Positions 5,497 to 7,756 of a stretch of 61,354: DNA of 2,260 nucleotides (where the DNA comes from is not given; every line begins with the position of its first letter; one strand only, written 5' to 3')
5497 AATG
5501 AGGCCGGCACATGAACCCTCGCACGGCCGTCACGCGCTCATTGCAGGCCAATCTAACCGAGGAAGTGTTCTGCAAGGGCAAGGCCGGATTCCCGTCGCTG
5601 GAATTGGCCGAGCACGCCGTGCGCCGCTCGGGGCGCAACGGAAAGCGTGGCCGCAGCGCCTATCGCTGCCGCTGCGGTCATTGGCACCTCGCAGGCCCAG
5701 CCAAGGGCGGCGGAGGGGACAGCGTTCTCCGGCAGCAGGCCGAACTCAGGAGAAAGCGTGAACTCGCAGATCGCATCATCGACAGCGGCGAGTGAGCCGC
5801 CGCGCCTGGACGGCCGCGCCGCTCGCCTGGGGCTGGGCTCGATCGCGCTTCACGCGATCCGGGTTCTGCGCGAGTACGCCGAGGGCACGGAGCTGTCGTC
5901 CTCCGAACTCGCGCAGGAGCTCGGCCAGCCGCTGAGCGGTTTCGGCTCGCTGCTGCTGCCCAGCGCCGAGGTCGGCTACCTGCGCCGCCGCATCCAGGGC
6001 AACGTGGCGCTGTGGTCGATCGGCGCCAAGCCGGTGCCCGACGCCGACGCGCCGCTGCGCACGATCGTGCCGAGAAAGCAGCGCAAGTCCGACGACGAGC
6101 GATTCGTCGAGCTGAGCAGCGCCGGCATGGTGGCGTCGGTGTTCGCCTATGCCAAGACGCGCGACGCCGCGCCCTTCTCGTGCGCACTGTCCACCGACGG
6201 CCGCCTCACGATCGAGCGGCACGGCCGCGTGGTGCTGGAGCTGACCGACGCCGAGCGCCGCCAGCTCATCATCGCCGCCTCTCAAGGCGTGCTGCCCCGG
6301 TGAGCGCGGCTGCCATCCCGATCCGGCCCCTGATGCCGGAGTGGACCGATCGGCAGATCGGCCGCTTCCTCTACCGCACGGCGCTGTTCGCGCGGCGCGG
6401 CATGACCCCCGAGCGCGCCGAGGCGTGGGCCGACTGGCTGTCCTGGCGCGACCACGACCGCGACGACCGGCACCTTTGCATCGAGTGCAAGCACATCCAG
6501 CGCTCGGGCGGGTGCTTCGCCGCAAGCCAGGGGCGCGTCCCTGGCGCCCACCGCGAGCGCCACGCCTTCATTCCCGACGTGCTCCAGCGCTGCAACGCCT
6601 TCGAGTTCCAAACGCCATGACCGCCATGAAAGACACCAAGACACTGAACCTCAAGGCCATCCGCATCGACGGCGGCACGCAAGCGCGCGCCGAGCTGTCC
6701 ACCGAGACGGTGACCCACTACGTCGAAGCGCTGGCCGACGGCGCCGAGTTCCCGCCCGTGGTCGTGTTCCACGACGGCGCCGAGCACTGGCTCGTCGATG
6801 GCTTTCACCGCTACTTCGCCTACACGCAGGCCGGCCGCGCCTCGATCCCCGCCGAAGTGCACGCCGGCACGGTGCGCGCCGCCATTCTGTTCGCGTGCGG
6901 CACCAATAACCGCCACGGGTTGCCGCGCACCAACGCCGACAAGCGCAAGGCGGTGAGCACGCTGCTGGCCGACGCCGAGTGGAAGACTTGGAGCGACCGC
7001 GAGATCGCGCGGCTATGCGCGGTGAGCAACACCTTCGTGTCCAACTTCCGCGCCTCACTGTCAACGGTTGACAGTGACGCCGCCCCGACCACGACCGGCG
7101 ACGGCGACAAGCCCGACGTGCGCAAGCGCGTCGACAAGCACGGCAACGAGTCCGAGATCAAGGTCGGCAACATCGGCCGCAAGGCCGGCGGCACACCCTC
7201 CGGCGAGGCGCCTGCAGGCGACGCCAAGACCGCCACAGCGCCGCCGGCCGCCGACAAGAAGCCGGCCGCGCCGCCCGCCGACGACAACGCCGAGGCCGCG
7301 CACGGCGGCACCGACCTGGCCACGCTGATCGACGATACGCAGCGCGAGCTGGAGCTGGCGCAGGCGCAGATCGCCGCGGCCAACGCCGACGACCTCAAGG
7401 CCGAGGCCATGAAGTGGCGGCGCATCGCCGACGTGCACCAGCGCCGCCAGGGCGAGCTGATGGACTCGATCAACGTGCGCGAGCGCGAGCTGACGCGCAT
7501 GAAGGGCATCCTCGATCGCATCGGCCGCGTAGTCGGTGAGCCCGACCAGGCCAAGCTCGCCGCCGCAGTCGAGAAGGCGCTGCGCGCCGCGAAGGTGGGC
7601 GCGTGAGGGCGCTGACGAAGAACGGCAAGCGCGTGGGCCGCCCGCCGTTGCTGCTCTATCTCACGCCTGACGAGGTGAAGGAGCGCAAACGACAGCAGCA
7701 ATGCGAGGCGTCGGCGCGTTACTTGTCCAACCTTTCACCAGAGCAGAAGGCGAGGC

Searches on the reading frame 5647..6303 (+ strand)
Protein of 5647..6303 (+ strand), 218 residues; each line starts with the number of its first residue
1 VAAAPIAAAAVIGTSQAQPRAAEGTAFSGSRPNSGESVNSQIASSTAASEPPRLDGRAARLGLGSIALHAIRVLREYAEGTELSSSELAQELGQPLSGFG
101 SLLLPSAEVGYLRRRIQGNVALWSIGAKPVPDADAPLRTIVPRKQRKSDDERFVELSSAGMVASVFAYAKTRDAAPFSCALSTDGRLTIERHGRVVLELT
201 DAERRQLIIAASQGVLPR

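Call 11: search_protein_families(library=pfam, proteins=[window:5647-6303:+], max_evalue=0.01)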
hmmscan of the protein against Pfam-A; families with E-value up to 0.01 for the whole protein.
window:5647-6303:+ (218 aa): 0 families

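Call 20: search_protein_families(library=phrogs, proteins=[window:5647-6303:+], max_evalue=0.001)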
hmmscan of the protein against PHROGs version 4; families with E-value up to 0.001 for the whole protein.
window:5647-6303:+ (218 aa): 1 family
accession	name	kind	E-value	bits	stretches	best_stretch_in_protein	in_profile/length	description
phrog_18765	-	unknown function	1.5e-05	26.1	1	147-208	67-123/140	-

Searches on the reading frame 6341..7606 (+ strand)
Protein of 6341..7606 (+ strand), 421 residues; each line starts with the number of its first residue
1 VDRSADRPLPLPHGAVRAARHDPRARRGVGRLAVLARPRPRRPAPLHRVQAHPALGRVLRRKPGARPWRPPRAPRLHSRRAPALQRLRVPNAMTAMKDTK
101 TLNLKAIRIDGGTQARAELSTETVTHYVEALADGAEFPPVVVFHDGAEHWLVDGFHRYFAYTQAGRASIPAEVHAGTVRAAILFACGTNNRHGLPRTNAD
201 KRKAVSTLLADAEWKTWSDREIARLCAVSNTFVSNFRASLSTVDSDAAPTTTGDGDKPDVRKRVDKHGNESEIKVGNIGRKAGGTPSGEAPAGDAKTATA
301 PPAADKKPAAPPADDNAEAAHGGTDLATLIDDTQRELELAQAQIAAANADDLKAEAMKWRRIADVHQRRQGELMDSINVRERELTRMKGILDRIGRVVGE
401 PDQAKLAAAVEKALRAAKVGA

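Call 11: search_protein_families(library=pfam, proteins=[window:6341-7606:+], max_evalue=0.01)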
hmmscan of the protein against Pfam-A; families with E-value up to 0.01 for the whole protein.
window:6341-7606:+ (421 aa): 0 families

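Call 20: search_protein_families(library=phrogs, proteins=[window:6341-7606:+], max_evalue=0.001)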
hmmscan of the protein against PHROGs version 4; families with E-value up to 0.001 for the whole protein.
window:6341-7606:+ (421 aa): 2 families
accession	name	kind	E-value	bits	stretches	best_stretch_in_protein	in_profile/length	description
phrog_1033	-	DNA, RNA and nucleotide metabolism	6.8e-21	76.4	1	97-244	31-179/334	ParB-like partition protein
phrog_3131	-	unknown function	0.00027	21.5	1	118-185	84-149/266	-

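Call 21: search_solved_structures(query=window:6341-7606:+, max_evalue=1, show_alignments=2)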
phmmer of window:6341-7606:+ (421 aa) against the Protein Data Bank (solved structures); distinct sequences matched with E-value up to 1: 31.
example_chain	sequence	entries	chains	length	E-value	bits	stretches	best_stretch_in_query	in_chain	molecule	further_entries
7exd_R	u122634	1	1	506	0.048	16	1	288-393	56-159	Soluble cytochrome b562,5-hydroxytryptamine receptor 1F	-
6b6h_I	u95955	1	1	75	0.13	14.7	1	343-398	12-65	DNA-directed RNA polymerase subunit alpha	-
1xs9_D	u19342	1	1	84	0.15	14.4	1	343-399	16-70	DNA-directed RNA polymerase alpha chain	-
1lb2_B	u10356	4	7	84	0.15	14.4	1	343-399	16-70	DNA-directed RNA polymerase alpha chain | DNA-directed RNA polymerase subunit alpha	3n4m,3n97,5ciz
3k4g_A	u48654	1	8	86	0.16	14.3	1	343-399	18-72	DNA-directed RNA polymerase subunit alpha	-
9ivk_A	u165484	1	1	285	0.21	14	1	288-392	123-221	HBC599 membrane protein binder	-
1coo_A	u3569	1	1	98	0.22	13.9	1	343-399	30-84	RNA POLYMERASE ALPHA SUBUNIT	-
2jzb_A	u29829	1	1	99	0.23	13.8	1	343-399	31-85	DNA-directed RNA polymerase subunit alpha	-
9o0h_B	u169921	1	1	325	0.26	13.6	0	212-252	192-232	Transcription factor ETV6,Non-receptor tyrosine-protein kinase TNK1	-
6dy8_A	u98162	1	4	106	0.32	13.3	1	286-356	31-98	Soluble cytochrome b562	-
6dy4_A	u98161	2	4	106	0.36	13.2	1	286-356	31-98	Soluble cytochrome b562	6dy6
5l0p_A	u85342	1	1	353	0.39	13.1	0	212-255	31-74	Transcription factor ETV6, Transcription factor ETV6, Transcription factor ETV6, Ferric up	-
5v54_A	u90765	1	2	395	0.43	12.9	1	289-354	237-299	5-hydroxytryptamine receptor 1B,OB-1 fused 5-HT1b receptor,5-hydroxytryptamine receptor 1B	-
9dvb_B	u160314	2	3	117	0.56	12.5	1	286-355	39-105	Soluble cytochrome b562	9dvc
1apc_A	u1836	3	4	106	0.63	12.4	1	286-354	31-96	CYTOCHROME B562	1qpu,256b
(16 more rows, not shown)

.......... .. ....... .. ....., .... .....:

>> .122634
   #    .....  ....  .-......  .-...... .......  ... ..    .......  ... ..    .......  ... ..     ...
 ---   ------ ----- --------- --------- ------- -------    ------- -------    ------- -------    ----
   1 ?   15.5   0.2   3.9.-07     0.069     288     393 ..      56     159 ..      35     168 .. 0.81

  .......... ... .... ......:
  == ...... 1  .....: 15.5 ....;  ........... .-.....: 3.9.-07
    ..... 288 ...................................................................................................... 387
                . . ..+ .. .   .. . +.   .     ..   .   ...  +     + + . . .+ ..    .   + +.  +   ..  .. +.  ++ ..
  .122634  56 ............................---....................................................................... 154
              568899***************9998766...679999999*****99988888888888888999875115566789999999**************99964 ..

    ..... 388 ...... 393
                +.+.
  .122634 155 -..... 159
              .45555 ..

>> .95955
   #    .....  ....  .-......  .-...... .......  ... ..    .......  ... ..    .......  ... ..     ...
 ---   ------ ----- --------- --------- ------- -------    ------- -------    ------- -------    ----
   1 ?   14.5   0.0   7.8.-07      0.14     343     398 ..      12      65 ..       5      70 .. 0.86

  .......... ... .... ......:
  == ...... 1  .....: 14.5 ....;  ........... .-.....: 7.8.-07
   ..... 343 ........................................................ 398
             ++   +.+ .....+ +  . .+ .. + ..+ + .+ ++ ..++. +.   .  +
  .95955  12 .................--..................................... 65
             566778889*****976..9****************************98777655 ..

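Call 22: search_dna_similar(query=window:6341-7606:+, collection=phages, mode=protein, max_rows=40)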
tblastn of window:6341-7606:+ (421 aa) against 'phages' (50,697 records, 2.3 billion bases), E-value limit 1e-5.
Records with a match: 5; places in all: 5; records where one place covers at least 80% of the query: 0.
Best place of each record, by identity: <60% 5.
By first word of the organism name: Caudoviricetes 2; Aeromonas 2; Bacteriophage 1.
By host as written in the record: - 3; Aeromonas salmonicida subsp. salmonicida 1; Aeromonas sp. 1.
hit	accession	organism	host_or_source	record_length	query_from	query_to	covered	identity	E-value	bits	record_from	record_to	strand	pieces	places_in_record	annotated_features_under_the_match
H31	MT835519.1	Bacteriophage sp.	human fecal samples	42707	93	287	46%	39.5%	2e-31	133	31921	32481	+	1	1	record has no annotation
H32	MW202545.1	Caudoviricetes sp.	Manatee Spring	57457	100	234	32%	44.4%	2e-28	124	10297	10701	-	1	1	parB-like nuclease domain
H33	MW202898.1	Caudoviricetes sp.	Manatee Spring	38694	95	233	33%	33.8%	2e-14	81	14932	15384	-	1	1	putative streptomycin biosynthesis operon possible regulatory | hypothetical protein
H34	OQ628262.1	Aeromonas phage vB_AsaP_MQM1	Aeromonas salmonicida subsp. salmonicida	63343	96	240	34%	30.9%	5e-7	58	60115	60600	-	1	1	hypothetical protein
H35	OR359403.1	Aeromonas phage 1233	Aeromonas sp.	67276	88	240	36%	28.8%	2e-6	56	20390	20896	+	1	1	putative streptomycin biosynthesis operon regulatory protein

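Call 23: find_related_loci(query=window:6341-7606:+, collection=viral_contigs, flank=10000)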
Query window:6341-7606:+ (421 aa) in viral_contigs; peptide patterns used: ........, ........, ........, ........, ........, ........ (x = any residue, [..] = any of these).
10 stretches matched a pattern, but none encodes a relative of the query by tblastn (E <= 1e-3).
